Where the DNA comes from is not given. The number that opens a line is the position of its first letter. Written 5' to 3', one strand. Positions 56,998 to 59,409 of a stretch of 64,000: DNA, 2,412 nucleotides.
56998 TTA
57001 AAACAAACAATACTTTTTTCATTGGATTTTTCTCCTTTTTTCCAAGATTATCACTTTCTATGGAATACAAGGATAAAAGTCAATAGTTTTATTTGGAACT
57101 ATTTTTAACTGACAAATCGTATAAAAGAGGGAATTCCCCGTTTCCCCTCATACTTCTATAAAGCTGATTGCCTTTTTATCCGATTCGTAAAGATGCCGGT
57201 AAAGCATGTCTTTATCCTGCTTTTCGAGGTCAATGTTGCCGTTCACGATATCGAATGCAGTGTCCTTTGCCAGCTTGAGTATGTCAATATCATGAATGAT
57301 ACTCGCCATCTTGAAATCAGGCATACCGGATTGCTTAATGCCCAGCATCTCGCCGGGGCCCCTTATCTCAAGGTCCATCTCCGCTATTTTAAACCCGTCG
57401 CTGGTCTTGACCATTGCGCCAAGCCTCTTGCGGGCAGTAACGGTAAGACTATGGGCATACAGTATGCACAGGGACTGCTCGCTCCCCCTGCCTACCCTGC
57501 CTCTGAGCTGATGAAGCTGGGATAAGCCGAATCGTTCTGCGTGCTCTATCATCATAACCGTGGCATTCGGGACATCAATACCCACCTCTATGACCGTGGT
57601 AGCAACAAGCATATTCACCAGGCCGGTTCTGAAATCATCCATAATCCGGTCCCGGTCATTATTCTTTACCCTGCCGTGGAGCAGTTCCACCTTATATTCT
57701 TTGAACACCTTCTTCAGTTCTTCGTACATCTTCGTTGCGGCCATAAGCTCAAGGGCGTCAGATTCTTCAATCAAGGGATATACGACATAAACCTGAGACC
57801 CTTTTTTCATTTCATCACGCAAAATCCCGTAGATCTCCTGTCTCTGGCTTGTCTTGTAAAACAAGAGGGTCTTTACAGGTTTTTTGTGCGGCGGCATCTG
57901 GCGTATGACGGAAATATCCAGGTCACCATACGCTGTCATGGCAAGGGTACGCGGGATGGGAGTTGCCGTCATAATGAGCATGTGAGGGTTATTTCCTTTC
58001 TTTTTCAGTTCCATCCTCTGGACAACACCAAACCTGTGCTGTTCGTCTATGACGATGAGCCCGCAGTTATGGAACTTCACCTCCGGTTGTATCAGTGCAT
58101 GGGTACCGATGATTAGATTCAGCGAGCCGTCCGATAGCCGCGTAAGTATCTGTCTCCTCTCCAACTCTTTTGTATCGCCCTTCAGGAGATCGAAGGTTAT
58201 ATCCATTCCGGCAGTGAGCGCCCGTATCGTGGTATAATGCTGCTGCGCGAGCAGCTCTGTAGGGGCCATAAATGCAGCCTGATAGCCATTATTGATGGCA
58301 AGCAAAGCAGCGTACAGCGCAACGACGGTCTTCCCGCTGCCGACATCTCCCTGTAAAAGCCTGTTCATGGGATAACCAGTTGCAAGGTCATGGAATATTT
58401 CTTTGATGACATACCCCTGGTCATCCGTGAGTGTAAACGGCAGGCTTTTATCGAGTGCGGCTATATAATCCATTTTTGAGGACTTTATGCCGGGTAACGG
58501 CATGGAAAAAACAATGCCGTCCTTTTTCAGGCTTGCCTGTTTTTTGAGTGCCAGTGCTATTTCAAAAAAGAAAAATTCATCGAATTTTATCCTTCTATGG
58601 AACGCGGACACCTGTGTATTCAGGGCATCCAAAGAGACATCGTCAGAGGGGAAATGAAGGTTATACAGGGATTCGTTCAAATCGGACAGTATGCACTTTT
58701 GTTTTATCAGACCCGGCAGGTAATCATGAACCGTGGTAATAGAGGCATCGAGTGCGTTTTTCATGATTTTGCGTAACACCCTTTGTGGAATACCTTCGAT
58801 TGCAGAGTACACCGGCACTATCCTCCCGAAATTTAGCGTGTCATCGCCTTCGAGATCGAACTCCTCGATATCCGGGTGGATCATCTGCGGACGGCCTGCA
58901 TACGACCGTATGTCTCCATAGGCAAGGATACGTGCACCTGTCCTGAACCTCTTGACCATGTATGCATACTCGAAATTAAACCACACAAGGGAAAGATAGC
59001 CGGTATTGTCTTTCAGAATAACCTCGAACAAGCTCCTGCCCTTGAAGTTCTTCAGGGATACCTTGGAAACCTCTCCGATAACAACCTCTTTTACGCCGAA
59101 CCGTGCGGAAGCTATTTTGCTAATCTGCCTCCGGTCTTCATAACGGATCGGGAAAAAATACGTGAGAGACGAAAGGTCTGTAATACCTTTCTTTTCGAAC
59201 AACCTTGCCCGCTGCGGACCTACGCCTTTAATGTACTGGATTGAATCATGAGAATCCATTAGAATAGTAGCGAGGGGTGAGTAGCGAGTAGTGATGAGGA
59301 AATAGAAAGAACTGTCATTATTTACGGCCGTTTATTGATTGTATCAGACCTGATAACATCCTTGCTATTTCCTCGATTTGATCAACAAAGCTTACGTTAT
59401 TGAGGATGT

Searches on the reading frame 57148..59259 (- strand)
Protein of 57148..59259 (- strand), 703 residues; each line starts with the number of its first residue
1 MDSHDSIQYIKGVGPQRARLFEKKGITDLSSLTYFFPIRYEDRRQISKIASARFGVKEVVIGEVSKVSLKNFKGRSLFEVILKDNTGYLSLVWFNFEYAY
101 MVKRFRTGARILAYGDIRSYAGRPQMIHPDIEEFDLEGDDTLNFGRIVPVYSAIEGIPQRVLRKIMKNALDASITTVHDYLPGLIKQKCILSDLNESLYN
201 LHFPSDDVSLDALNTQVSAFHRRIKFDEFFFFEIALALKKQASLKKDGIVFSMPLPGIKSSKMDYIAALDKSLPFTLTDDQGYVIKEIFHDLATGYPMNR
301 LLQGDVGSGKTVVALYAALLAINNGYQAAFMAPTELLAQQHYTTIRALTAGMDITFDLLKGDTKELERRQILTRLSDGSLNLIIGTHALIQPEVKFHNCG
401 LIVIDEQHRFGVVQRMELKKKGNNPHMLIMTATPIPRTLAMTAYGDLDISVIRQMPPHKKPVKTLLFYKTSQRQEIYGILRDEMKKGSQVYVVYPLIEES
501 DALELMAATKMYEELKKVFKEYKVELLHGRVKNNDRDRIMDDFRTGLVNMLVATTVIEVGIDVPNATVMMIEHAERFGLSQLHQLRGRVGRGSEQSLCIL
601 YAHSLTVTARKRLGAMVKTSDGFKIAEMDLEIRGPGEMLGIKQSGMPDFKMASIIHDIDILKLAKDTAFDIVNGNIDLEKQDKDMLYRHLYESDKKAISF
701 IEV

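Call 21: search_protein_families(library=ncbifam, proteins=[window:57148-59259:-], max_evalue=1e-10)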
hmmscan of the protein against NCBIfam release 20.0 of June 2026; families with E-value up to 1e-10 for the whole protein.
window:57148-59259:- (703 aa): 20 families
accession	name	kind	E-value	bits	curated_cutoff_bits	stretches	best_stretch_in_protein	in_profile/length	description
NF008168.0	PRK10917.2-2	equivalog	2e-271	902.8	718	1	4-702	110-793/795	ATP-dependent DNA helicase RecG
NF008165.0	PRK10917.1-3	equivalog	8.1e-247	821.1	711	1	3-697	6-685/692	ATP-dependent DNA helicase RecG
TIGR00643.1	recG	equivalog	2.9e-218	726.6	659.4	1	25-667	2-628/629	ATP-dependent DNA helicase RecG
NF008170.0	PRK10917.2-4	equivalog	6.2e-215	715.7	975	1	5-692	131-814/826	ATP-dependent DNA helicase RecG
NF008163.0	PRK10917.1-1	equivalog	1.4e-204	681.3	796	1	5-692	9-685/692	ATP-dependent DNA helicase RecG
NF008166.0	PRK10917.1-4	equivalog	4.9e-202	672.8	864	1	19-678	25-687/705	ATP-dependent DNA helicase RecG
NF008164.0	PRK10917.1-2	equivalog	6.2e-197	656.1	785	1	6-700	14-700/704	ATP-dependent DNA helicase RecG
NF008167.0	PRK10917.2-1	equivalog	4.3e-160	534.3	995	1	18-682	17-723/744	ATP-dependent DNA helicase RecG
TIGR00580.2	mfd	equivalog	3.8e-120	402.8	800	1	264-646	421-799/907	transcription-repair coupling factor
NF008169.0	PRK10917.2-3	equivalog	2.3e-106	356.8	555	1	17-667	7-602/610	ATP-dependent DNA helicase RecG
NF007966.0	PRK10689.1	equivalog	1.6e-89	301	1329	1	269-646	593-966/1148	transcription-repair coupling factor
NF010337.0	PRK13766.1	equivalog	1.4e-13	49.8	610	0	307-434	40-173/781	Hef nuclease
TIGR00595.1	priA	equivalog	3.8e-13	48.9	230.35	0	301-410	1-105/509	replication restart helicase PriA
NF003673.1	PRK05298.1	equivalog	1e-12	47.3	743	0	507-611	451-560/653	excinuclease ABC subunit UvrB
NF004067.0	PRK05580.1-4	equivalog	7.9e-12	44.3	763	0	269-417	197-337/737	primosomal protein N'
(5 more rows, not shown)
